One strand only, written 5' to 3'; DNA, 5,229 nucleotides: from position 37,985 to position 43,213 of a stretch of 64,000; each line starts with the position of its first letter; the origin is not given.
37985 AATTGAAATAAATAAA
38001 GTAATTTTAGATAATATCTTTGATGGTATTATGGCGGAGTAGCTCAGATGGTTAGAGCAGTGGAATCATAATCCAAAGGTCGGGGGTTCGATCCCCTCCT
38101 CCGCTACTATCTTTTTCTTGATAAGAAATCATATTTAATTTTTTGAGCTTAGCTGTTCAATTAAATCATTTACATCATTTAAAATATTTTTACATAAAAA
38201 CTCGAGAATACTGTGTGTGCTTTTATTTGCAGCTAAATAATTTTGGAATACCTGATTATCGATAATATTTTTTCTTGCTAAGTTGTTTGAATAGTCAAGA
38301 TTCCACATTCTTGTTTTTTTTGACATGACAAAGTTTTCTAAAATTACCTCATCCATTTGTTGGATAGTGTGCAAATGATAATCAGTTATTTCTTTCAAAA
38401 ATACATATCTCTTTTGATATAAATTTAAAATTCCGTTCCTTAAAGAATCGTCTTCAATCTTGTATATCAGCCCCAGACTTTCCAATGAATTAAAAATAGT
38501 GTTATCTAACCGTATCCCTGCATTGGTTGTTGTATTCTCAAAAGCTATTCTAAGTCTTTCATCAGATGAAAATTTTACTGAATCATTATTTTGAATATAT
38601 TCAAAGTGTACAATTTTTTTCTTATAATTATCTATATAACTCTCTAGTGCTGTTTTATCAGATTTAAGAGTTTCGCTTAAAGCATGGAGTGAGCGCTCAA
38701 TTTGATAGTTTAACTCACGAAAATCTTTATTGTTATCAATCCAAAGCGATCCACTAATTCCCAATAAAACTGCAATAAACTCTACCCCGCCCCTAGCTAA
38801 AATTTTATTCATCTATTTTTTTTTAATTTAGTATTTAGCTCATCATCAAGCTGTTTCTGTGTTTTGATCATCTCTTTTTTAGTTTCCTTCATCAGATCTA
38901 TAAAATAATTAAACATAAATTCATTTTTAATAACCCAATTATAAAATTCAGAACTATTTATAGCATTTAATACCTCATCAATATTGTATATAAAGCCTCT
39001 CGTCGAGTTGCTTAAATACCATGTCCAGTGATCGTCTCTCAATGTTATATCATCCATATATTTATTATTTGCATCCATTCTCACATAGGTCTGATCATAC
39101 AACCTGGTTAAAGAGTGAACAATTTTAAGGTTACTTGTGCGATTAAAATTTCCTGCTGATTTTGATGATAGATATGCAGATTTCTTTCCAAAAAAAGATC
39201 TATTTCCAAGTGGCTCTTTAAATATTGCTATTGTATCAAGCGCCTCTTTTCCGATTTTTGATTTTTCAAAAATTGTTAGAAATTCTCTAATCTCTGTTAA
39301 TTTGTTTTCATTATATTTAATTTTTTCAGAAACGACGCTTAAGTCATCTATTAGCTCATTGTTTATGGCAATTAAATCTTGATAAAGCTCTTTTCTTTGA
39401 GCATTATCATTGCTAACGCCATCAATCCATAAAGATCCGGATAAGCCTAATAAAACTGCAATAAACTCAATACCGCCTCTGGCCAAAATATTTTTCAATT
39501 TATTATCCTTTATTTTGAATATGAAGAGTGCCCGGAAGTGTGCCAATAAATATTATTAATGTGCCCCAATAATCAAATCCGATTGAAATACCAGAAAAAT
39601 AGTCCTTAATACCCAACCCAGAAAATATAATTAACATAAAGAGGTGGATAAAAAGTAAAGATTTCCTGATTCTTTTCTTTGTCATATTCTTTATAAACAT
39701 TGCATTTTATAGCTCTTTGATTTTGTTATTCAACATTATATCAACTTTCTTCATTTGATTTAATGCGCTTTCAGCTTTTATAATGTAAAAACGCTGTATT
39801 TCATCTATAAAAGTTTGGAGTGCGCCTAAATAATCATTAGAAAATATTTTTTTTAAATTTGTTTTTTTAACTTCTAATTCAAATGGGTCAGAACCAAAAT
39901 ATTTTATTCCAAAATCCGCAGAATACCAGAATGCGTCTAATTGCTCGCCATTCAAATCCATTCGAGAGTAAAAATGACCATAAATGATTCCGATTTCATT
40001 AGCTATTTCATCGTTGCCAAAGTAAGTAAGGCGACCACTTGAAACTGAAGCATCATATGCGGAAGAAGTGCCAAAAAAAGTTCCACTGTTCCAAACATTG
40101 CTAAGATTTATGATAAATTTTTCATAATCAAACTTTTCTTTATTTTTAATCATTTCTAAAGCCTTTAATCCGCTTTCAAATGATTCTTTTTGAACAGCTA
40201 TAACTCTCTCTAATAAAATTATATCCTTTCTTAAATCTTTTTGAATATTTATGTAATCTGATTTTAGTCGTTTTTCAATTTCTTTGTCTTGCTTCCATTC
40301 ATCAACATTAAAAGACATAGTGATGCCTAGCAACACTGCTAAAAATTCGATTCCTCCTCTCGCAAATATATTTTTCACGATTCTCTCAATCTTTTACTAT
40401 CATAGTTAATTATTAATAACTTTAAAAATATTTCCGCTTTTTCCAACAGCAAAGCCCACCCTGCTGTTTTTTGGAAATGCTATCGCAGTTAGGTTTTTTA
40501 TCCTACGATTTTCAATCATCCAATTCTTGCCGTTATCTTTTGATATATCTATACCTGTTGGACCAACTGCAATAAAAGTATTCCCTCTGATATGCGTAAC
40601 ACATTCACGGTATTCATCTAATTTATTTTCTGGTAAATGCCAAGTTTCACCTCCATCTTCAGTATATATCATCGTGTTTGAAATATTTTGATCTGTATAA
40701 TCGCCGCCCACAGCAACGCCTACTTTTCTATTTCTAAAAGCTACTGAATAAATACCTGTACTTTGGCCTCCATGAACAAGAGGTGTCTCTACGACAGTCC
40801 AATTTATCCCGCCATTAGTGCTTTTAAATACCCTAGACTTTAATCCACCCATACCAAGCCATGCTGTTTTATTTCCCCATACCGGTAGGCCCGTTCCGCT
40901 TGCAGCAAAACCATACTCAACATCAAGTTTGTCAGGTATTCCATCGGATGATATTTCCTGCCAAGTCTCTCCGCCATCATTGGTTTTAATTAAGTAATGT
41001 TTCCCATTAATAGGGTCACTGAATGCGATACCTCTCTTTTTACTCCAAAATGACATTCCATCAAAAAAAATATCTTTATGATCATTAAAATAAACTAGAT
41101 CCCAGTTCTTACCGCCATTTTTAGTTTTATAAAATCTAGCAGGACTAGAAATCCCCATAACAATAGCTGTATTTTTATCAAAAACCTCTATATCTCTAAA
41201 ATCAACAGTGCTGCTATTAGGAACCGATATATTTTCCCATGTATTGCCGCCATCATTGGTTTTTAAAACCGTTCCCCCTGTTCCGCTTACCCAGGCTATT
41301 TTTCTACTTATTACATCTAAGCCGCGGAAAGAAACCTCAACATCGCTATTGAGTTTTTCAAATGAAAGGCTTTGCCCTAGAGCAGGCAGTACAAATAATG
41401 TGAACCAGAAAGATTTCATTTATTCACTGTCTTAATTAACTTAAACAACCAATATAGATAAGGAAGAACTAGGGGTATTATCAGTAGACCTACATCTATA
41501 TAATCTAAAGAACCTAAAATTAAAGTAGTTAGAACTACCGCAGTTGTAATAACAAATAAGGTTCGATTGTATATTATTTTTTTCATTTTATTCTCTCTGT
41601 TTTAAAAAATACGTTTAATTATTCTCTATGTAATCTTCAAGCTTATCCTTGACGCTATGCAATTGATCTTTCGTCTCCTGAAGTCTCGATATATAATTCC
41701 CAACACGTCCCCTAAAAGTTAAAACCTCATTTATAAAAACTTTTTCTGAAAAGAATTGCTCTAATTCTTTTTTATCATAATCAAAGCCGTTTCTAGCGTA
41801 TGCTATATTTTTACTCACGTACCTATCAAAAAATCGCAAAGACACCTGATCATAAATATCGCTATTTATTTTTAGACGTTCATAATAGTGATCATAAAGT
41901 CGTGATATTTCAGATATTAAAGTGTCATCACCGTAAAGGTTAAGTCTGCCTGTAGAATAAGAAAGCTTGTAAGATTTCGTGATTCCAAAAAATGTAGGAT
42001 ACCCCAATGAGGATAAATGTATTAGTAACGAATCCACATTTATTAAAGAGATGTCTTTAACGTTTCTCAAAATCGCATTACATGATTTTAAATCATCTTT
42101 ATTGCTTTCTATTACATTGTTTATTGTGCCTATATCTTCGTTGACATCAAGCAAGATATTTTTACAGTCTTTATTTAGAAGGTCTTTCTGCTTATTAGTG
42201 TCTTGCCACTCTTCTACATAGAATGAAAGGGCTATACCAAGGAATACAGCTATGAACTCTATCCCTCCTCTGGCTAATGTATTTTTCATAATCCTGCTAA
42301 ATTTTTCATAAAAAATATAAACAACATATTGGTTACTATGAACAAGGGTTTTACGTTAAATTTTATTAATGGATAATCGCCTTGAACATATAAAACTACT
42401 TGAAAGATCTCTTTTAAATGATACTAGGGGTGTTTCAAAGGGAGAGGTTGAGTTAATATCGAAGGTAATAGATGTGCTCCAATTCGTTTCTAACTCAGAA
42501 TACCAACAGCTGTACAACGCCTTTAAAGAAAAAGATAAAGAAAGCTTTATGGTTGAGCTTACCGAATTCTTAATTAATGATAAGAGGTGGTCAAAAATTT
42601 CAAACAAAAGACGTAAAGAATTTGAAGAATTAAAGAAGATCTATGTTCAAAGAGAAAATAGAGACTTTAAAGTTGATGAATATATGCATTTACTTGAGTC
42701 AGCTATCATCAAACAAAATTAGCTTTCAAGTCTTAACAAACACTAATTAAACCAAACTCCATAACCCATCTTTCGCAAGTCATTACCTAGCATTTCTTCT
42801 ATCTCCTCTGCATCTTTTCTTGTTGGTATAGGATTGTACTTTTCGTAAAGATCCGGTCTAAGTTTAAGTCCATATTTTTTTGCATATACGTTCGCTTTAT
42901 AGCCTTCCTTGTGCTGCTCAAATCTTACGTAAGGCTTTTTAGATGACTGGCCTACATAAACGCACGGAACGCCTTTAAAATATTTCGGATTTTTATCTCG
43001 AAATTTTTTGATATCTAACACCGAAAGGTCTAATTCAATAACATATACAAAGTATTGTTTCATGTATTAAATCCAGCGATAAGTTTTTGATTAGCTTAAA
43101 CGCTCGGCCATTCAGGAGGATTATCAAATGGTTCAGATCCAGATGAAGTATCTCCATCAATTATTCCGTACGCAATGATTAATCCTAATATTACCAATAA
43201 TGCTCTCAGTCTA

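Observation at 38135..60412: Eight divergent paralogs of a membrane-anchored protein family, in two coupled arrays, bracket a T9SS cargo cluster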

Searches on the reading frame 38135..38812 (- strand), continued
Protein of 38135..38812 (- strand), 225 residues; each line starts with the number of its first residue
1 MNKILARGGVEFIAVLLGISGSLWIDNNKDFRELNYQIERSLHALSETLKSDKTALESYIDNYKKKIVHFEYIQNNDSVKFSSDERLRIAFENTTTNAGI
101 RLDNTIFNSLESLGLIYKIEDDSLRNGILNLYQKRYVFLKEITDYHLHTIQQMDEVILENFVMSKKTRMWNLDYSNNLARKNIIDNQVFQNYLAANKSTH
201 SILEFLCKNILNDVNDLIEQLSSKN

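Call 85: search_protein_families(library=pfam, proteins=[P0441, P0359, P0421, L003:6160-8427:+, L023:4357-7284:+, L023:7506-8105:+, L023:8098-9297:+, L005:7028-8557:+, L005:10681-12129:+, L001:4399-5340:+], max_evalue=0.5)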
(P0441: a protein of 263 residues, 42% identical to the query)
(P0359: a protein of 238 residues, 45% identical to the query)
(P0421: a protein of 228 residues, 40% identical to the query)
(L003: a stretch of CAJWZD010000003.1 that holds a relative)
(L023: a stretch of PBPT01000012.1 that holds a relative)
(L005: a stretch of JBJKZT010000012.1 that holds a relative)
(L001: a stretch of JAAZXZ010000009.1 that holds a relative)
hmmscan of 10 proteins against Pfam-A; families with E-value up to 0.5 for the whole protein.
P0441 (263 aa): 4 families
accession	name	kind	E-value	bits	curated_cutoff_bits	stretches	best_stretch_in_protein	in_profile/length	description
PF19578.4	DUF6090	-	2.2e-13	50.9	23.5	1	28-153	1-125/182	Family of unknown function (DUF6090)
PF24132.1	DUF7399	-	0.048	14.5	27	1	94-166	22-95/134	Family of unknown function (DUF7399)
PF08496.15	Peptidase_S49_N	-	0.078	13.5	27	1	29-78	16-65/147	Peptidase family S49 N-terminal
PF25152.1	CD59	-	0.086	13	33.9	1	101-170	47-116/127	CD59 glycoprotein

P0359 (238 aa): 3 families
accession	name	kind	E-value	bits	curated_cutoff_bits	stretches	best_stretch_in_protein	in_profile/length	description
PF19578.4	DUF6090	-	2.9e-32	112.4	23.5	1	28-200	1-172/182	Family of unknown function (DUF6090)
PF20881.2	G1_gp67_C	-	0.018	16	27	1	49-79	61-91/100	Phage G1 gp67, C-terminal domain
PF13808.11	DDE_Tnp_1_assoc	-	0.093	13.3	32.3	1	10-65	4-57/88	DDE_Tnp_1-associated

P0421 (228 aa): 2 families
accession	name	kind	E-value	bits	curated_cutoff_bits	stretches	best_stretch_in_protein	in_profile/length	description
PF19578.4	DUF6090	-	4.2e-21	76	23.5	1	28-172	1-144/182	Family of unknown function (DUF6090)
PF16078.10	2-oxogl_dehyd_N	-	0.085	12.9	27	0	92-115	13-36/41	2-oxoglutarate dehydrogenase N-terminus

L003:6160-8427:+ (756 aa): 6 families
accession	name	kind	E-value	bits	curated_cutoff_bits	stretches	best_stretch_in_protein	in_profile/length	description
PF03781.23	FGE-sulfatase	-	2.8e-29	103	23.3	1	244-462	2-254/255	Sulfatase-modifying factor enzyme 1-like domain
PF20434.5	BD-FAE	-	1.4e-05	25.2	26.8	1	543-605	1-65/215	BD-FAE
PF02129.25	Peptidase_S15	-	6.4e-05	23.2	23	1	540-676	4-128/262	X-Pro dipeptidyl-peptidase (S15 family)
PF00326.27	Peptidase_S9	-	0.0011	19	22.6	1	579-676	6-97/213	Prolyl oligopeptidase family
PF08308.17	PEGA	-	0.036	14.4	20.8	1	159-217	3-50/71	PEGA domain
PF04647.20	AgrB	-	0.3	10.8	23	0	32-104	91-165/185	Accessory gene regulator B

L023:4357-7284:+ (976 aa): 1 family
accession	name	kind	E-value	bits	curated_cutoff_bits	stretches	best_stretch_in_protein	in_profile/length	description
PF01433.26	Peptidase_M1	-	2.4e-13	50.6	27.7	1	356-522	67-218/218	Peptidase family M1 domain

L023:7506-8105:+ (200 aa): 3 families
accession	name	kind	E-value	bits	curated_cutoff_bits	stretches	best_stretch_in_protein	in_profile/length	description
PF00005.33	ABC_tran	-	2.8e-20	73.7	25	1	1-122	24-137/137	ABC transporter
PF13304.12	AAA_21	-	1.9e-08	35.2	27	1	88-152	232-299/304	AAA domain, putative AbiEii toxin, Type IV TA system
PF17378.7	REC104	-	0.03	14.4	27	1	121-197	57-138/182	Meiotic recombination protein REC104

L023:8098-9297:+ (400 aa): 3 families
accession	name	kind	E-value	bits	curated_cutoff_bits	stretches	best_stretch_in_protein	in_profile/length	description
PF12698.13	ABC2_membrane_3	-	2.3e-26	93.2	31.6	1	22-385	1-343/347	ABC-2 family transporter protein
PF12679.13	ABC2_membrane_2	-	4.6e-25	88.9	27.2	1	8-385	1-243/283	ABC-2 family transporter protein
PF12730.13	ABC2_membrane_4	-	0.0036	17.7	27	1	212-299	72-163/179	ABC-2 family transporter protein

L005:7028-8557:+ (510 aa): 4 families
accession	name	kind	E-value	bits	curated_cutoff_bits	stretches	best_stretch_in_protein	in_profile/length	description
PF04389.22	Peptidase_M28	-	2.8e-32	112.4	21.3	1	294-493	1-192/193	Peptidase family M28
PF01546.33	Peptidase_M20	-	9.7e-08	32.6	24.6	1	324-382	33-104/206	Peptidase family M20/M25/M40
PF22448.1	RepB_primase_C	-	0.05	13.9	26.1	1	24-46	6-28/54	RepB DNA-primase C-terminal helical domain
PF05343.19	Peptidase_M42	-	0.064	12.8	23.2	1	323-371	131-177/292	M42 glutamyl aminopeptidase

L005:10681-12129:+ (483 aa): 3 families
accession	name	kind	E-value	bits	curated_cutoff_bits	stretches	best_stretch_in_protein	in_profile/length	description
PF07687.19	M20_dimer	-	1.4e-07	31.9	21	1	211-307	3-101/107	Peptidase dimerisation domain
PF01546.33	Peptidase_M20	-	4.1e-07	30.5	24.6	1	134-322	28-113/206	Peptidase family M20/M25/M40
PF06029.17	AlkA_N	-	0.024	15.3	26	1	237-319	22-96/118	AlkA N-terminal domain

L001:4399-5340:+ (314 aa): 1 family
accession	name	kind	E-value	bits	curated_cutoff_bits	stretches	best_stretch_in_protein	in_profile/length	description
PF00696.33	AA_kinase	-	7.3e-20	72.1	24.9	1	5-295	3-234/234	Amino acid kinase family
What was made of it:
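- On Type IV pilin / pseudopilin: No hit for the JGI 'PulG'-named member P0441 at E<=0.5 (call 85).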

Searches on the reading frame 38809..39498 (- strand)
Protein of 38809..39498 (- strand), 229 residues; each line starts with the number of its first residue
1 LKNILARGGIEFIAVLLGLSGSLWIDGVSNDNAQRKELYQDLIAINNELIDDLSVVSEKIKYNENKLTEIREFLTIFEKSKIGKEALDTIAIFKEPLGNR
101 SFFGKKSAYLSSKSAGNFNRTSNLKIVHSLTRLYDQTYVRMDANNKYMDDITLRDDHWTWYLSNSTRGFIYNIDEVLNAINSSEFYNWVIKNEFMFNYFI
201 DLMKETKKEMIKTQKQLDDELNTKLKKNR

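Call 4: search_protein_families(library=pfam, proteins=[window:38809-39498:-], max_evalue=1)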
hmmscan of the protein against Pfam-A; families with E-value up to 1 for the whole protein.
window:38809-39498:- (229 aa): 2 families
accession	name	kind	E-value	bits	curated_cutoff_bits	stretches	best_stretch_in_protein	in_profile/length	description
PF03898.19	TNV_CP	-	0.089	12.5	30.8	1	158-207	89-138/198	Satellite tobacco necrosis virus coat protein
PF19578.4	DUF6090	-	0.17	12.1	23.5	1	13-149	3-138/182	Family of unknown function (DUF6090)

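Call 5: search_protein_families(library=ncbifam, proteins=[window:38809-39498:-], max_evalue=1)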
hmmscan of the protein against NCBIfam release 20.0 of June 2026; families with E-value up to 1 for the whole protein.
window:38809-39498:- (229 aa): 0 families

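Call 20: search_protein_families(library=padloc, proteins=[window:38809-39498:-], max_evalue=0.1)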
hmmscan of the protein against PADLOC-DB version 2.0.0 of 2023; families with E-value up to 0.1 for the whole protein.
window:38809-39498:- (229 aa): 0 families

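Call 57: search_protein_families(library=phrogs, proteins=[window:38809-39498:-], max_evalue=0.01)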
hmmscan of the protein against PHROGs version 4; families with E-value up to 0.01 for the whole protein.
window:38809-39498:- (229 aa): 0 families

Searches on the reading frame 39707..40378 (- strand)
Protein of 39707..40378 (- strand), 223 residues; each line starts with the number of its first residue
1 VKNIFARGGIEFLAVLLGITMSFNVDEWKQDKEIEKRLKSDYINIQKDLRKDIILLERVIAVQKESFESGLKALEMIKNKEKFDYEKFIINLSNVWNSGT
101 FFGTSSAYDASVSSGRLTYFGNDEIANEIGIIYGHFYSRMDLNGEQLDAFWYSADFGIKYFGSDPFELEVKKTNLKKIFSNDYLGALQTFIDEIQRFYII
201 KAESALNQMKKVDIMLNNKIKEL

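Call 4: search_protein_families(library=pfam, proteins=[window:39707-40378:-], max_evalue=1)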
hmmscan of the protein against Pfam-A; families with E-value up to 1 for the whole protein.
window:39707-40378:- (223 aa): 3 families
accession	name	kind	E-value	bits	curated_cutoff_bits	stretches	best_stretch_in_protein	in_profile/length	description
PF19578.4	DUF6090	-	8.5e-12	45.7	23.5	1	12-149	2-139/182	Family of unknown function (DUF6090)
PF25763.1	Aurora-A_bind_CEP192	-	0.076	13.9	23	1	57-89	33-66/68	CEP192 Aurora A binding region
PF20130.4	DUF6520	-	0.2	12.5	25.4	1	1-48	1-43/83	Family of unknown function (DUF6520)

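Call 5: search_protein_families(library=ncbifam, proteins=[window:39707-40378:-], max_evalue=1)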
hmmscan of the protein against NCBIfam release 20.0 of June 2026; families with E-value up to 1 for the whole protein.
window:39707-40378:- (223 aa): 1 family
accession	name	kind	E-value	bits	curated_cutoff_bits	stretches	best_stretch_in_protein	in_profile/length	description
NF040877.1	SE1832_fam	equivalog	0.0026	17.7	45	1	37-51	8-22/51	SE1832 family protein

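Call 20: search_protein_families(library=padloc, proteins=[window:39707-40378:-], max_evalue=0.1)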
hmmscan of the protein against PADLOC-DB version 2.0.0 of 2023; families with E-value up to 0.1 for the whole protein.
window:39707-40378:- (223 aa): 0 families

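Call 57: search_protein_families(library=phrogs, proteins=[window:39707-40378:-], max_evalue=0.01)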
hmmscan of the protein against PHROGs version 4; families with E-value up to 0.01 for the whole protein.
window:39707-40378:- (223 aa): 0 families

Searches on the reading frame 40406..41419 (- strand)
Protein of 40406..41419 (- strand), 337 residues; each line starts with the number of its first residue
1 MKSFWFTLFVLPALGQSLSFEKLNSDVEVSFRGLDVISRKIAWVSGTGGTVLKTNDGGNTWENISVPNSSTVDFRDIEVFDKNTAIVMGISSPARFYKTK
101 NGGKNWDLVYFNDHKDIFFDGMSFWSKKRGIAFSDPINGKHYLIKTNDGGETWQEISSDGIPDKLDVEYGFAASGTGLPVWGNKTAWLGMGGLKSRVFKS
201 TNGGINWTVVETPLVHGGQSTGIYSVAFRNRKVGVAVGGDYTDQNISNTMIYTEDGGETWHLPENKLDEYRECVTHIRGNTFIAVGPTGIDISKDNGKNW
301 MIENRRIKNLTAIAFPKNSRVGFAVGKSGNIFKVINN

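Call 9: search_protein_families(library=pfam, proteins=[window:40406-41419:-], max_evalue=0.01)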
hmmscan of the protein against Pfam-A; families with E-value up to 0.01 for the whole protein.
window:40406-41419:- (337 aa): 5 families
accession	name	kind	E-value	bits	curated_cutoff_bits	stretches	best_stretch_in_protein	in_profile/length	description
PF14870.12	PSII_BNR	-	3.5e-17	63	27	2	19-112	8-100/303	Photosynthesis system II assembly factor YCF48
PF15902.12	Sortilin-Vps10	-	2.6e-11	43.4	33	1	50-158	2-114/446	Sortilin, neurotensin receptor 3,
PF02012.26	BNR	-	7.7e-11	40.7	27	0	251-262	1-12/12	BNR/Asp-box repeat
PF24316.1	Tli3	-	1.4e-05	25.9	27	0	242-264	78-98/129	T6SS Tli3 immunity protein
PF03174.19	CHB_HEX_C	-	0.008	16.5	23.6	0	251-261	38-48/76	Chitobiase/beta-hexosaminidase C-terminal domain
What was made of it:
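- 40406..41419 (-): BNR/Asp-box beta-propeller protein (337 aa) with an N-terminal signal-like segment, interleaved in array A. PSII_BNR 3.5e-17 and BNR repeats (call 9).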

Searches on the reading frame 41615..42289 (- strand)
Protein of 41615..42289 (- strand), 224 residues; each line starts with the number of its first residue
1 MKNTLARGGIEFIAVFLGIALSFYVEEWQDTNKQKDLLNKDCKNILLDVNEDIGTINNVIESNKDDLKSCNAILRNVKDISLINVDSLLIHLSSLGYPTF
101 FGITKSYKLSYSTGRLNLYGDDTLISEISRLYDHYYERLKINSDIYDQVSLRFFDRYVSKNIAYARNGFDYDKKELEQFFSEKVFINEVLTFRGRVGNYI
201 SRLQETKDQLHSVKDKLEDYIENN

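Call 4: search_protein_families(library=pfam, proteins=[window:41615-42289:-], max_evalue=1)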
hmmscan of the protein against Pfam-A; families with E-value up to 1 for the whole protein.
window:41615-42289:- (224 aa): 6 families
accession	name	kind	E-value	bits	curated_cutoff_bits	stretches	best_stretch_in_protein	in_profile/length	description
PF19578.4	DUF6090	-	6.2e-10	39.6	23.5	1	12-148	2-139/182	Family of unknown function (DUF6090)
PF06103.16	DUF948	-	0.0047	17.5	37.2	1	13-81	13-81/89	Bacterial protein of unknown function (DUF948)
PF16888.10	YwqH-like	-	0.044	14.5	33.7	0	200-219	26-45/123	YwqH-like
PF13308.11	YARHG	-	0.044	14.2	27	1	158-189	28-59/85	YARHG domain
PF18493.6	DUF5617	-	0.052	14.2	26.3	0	23-96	3-74/90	Domain of unknown function (DUF5617)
PF23289.1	Spectrin_5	-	0.055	14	27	0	9-68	15-77/80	Guanine nucleotide exchange factor DBS-like, spectrin-like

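Call 5: search_protein_families(library=ncbifam, proteins=[window:41615-42289:-], max_evalue=1)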
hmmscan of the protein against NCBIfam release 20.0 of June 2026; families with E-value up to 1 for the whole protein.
window:41615-42289:- (224 aa): 0 families

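Call 20: search_protein_families(library=padloc, proteins=[window:41615-42289:-], max_evalue=0.1)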
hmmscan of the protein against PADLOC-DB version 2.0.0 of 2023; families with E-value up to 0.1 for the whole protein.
window:41615-42289:- (224 aa): 0 families

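Call 57: search_protein_families(library=phrogs, proteins=[window:41615-42289:-], max_evalue=0.01)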
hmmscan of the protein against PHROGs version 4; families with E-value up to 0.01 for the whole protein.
window:41615-42289:- (224 aa): 0 families

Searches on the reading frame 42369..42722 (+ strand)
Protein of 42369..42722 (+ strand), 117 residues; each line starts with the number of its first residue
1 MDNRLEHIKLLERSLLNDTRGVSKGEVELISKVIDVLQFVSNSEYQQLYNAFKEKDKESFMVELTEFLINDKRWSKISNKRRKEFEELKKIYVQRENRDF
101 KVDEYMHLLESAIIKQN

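Call 9: search_protein_families(library=pfam, proteins=[window:42369-42722:+], max_evalue=0.01)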
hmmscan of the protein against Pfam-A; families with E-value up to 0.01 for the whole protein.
window:42369-42722:+ (117 aa): 1 family
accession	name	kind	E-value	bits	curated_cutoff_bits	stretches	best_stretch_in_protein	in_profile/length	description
PF21277.2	T6SS_VgrG3-like_C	-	5.6e-06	26.9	27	1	17-104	23-99/183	Type VI secretion system spike protein VgrG3-like, C-terminal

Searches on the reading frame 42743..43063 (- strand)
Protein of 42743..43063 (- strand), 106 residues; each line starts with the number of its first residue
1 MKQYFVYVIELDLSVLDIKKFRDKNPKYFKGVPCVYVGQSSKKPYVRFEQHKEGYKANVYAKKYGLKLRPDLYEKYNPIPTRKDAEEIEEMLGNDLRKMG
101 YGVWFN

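Call 9: search_protein_families(library=pfam, proteins=[window:42743-43063:-], max_evalue=0.01)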
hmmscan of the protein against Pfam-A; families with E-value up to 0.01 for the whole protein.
window:42743-43063:- (106 aa): 1 family
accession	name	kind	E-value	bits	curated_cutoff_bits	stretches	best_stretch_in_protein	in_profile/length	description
PF01541.30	GIY-YIG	-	6.2e-06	26.9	22.6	1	34-101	14-77/78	GIY-YIG catalytic domain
